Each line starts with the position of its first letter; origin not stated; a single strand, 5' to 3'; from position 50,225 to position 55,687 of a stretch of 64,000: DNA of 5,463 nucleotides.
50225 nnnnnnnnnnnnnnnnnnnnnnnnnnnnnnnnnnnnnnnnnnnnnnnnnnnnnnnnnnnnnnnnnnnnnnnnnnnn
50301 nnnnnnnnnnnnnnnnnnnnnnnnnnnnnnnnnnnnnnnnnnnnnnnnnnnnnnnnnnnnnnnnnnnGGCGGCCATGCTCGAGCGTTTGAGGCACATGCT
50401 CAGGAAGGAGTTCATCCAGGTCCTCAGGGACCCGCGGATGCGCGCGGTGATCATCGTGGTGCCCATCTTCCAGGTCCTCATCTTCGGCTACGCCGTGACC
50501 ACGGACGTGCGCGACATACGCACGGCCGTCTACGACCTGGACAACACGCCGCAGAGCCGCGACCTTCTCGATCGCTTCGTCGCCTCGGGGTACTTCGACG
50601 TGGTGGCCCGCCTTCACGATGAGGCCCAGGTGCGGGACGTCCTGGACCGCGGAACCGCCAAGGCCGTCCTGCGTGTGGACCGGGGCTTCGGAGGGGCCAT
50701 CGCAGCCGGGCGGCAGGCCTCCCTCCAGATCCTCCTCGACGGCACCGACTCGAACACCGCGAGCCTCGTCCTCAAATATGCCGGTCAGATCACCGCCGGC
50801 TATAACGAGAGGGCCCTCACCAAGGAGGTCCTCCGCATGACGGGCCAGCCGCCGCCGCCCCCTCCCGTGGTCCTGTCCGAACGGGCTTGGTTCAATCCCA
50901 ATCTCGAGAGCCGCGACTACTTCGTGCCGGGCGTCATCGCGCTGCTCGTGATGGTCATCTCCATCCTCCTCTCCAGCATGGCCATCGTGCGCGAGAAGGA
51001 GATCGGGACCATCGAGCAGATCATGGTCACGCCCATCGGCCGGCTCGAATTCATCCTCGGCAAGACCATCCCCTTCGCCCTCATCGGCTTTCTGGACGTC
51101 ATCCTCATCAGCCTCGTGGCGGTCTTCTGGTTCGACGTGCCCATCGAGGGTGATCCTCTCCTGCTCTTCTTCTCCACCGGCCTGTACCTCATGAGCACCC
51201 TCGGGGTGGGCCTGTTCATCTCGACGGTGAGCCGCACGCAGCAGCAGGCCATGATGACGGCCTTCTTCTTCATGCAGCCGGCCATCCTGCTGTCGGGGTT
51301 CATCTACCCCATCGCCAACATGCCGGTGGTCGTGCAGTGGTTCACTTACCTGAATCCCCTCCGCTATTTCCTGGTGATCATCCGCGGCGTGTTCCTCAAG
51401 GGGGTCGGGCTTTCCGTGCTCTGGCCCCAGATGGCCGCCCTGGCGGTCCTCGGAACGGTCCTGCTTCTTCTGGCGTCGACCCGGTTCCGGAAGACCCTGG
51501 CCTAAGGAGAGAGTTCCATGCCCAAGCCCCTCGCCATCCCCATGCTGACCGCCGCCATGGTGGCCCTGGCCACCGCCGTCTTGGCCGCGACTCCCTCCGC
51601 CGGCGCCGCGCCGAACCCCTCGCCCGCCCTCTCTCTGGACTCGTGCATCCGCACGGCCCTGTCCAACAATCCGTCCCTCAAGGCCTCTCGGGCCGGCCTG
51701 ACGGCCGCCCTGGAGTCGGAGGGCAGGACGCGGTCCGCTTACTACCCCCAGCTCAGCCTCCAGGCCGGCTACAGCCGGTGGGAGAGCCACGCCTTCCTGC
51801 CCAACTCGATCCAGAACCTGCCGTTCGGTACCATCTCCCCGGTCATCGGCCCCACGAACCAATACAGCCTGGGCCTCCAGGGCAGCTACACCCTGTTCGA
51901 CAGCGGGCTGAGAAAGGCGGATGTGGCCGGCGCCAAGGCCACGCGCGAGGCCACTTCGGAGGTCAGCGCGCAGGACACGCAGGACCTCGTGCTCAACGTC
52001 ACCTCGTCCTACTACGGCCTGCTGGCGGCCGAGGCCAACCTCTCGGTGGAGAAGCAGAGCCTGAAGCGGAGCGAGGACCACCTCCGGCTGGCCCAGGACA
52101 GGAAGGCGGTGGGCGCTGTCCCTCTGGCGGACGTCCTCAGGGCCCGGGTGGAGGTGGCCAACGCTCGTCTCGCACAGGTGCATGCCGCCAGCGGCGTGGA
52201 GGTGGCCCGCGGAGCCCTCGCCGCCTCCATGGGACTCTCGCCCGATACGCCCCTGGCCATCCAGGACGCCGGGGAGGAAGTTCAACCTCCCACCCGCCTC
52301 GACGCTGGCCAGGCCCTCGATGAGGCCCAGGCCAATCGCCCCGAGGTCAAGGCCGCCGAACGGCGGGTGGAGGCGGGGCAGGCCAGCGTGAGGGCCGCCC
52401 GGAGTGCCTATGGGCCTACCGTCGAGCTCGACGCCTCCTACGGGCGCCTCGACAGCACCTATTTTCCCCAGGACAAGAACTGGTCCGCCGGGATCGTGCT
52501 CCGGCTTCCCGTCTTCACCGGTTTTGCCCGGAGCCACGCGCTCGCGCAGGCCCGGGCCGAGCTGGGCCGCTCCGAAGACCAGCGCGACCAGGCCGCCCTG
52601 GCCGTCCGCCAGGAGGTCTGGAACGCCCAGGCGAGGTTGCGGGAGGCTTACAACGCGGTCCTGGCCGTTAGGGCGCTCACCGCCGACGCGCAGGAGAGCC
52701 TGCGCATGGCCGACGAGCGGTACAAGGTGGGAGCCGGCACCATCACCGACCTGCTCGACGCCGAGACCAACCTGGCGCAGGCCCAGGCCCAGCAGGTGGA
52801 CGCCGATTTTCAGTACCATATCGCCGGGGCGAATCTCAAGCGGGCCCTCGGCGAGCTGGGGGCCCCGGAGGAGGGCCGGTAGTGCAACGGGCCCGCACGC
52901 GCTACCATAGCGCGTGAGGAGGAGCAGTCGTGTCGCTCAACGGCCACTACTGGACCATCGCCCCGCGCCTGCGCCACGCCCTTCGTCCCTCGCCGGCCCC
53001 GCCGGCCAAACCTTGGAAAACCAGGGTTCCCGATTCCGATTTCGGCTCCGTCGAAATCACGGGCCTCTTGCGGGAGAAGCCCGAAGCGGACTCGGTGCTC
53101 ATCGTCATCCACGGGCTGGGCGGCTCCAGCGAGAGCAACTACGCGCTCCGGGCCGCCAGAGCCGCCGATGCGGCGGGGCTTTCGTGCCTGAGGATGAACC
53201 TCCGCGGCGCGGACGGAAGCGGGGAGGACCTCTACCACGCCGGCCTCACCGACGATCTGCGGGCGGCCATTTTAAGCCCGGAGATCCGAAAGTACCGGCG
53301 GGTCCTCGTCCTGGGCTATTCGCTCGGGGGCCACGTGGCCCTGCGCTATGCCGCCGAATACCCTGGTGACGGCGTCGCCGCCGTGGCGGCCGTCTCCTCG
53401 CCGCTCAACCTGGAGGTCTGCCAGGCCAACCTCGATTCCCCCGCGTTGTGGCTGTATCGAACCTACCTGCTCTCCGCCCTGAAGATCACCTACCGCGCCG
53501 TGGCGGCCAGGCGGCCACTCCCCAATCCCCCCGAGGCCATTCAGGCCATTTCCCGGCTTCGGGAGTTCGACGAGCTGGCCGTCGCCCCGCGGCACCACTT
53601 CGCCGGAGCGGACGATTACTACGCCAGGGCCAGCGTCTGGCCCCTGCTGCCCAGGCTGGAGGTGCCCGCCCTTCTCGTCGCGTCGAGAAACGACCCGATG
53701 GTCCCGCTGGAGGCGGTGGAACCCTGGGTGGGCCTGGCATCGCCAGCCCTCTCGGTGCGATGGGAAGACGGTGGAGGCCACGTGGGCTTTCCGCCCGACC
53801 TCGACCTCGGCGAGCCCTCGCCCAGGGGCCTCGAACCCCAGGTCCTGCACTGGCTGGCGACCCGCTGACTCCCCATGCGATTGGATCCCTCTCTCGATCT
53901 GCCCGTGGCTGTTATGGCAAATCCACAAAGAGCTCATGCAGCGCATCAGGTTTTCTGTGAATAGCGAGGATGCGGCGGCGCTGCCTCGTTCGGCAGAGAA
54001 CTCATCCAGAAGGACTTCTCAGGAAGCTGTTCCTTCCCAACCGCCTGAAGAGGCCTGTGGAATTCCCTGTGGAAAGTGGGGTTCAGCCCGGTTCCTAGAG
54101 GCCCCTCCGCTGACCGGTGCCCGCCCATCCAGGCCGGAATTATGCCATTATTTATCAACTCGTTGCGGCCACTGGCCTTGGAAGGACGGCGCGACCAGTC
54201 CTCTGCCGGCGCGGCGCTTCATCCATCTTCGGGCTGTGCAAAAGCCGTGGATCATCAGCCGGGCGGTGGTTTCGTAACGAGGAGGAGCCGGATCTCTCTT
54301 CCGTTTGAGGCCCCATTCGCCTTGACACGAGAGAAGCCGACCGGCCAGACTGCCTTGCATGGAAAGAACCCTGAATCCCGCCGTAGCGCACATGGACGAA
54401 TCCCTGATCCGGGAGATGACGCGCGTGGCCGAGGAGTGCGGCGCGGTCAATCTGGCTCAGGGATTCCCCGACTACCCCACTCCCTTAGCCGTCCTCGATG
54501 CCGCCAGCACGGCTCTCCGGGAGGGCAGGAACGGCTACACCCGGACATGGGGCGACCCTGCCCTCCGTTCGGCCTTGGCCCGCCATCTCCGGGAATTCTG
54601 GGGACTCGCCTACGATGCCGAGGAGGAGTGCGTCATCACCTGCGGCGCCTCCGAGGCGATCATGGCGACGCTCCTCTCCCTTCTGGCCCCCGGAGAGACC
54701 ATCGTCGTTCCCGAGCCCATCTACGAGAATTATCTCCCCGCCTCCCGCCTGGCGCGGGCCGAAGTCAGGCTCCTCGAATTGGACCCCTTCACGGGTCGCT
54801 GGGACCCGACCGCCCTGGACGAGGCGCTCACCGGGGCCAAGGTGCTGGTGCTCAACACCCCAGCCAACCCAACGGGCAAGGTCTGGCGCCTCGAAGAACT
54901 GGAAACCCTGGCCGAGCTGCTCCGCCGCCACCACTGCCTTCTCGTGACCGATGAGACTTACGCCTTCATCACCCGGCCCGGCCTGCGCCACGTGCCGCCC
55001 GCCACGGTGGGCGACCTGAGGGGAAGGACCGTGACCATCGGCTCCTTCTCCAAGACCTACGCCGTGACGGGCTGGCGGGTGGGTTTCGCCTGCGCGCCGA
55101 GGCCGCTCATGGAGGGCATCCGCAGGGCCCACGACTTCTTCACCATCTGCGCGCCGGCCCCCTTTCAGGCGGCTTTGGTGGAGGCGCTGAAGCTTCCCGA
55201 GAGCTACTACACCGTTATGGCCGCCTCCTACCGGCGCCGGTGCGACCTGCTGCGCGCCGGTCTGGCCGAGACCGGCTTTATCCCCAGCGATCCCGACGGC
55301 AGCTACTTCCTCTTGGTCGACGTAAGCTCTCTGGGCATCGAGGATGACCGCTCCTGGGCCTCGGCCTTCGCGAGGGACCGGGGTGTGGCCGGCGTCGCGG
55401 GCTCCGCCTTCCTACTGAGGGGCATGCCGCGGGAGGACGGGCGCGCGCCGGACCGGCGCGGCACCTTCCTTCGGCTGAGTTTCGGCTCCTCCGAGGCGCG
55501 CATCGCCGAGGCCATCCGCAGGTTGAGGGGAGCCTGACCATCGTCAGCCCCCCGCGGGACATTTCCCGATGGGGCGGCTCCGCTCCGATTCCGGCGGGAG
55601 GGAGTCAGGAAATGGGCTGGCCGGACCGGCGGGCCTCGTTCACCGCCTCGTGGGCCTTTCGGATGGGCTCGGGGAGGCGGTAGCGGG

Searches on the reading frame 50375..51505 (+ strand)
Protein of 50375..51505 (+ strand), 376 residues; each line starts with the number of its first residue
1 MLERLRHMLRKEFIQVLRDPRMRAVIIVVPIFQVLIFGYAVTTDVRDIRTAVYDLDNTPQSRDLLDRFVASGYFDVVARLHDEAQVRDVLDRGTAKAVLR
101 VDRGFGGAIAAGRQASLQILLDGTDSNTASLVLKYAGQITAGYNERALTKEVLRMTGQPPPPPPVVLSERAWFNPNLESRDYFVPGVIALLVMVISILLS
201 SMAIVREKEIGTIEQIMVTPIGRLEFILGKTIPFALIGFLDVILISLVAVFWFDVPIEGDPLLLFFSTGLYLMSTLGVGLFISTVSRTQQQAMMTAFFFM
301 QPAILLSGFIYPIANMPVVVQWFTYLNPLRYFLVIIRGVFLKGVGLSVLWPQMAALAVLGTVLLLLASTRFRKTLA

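Call 70: search_protein_families(library=pfam, proteins=[window:50375-51505:+], max_evalue=0.0001)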
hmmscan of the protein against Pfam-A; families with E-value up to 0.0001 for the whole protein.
window:50375-51505:+ (376 aa): 3 families
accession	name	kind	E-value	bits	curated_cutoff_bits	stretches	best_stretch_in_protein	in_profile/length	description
PF12698.13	ABC2_membrane_3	-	1.3e-51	176.2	31.6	1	25-367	6-345/347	ABC-2 family transporter protein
PF01061.29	ABC2_membrane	-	4.9e-35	121.4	26.9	1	183-340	49-210/211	ABC-2 type transporter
PF12679.13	ABC2_membrane_2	-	1.9e-17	63.9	27.2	1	8-373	3-280/283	ABC-2 family transporter protein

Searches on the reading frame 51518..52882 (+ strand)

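Call 38: search_protein_families(library=pfam, proteins=[window:51518-52882:+], max_evalue=0.001)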
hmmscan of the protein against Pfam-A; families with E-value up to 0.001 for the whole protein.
window:51518-52882:+ (454 aa): 1 family
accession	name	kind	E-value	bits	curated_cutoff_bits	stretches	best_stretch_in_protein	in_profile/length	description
PF02321.23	OEP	-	1.5e-67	227.5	22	2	265-445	3-187/187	Outer membrane efflux protein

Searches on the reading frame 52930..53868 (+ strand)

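Call 70: search_protein_families(library=pfam, proteins=[window:52930-53868:+], max_evalue=0.0001)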
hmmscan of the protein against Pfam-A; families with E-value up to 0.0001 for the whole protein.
window:52930-53868:+ (312 aa): 4 families
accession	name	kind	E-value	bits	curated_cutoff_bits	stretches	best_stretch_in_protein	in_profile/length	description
PF00561.26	Abhydrolase_1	-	8.1e-17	62.1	25.8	1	56-287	2-241/245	alpha/beta hydrolase fold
PF12697.13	Abhydrolase_6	-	6.1e-14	53.6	26.3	1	57-287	1-207/217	Alpha/beta hydrolase family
PF12146.15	Hydrolase_4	-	4e-11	43.1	27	1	52-262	2-209/239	Serine aminopeptidase, S33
PF00756.26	Esterase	-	1.6e-05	25.3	22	1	87-174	79-157/251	Putative esterase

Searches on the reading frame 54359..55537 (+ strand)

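Call 70: search_protein_families(library=pfam, proteins=[window:54359-55537:+], max_evalue=0.0001)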
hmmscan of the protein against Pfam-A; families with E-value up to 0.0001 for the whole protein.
window:54359-55537:+ (392 aa): 3 families
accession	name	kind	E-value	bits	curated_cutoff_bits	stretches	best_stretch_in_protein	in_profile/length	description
PF00155.27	Aminotran_1_2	-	8.8e-57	193.3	19.7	1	30-389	4-361/361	Aminotransferase class I and II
PF01053.26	Cys_Met_Meta_PP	-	2.3e-06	26.8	27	1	54-202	40-177/381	Cys/Met metabolism PLP-dependent enzyme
PF00266.25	Aminotran_5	-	5.1e-05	22.9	21.5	1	86-204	59-181/371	Aminotransferase class-V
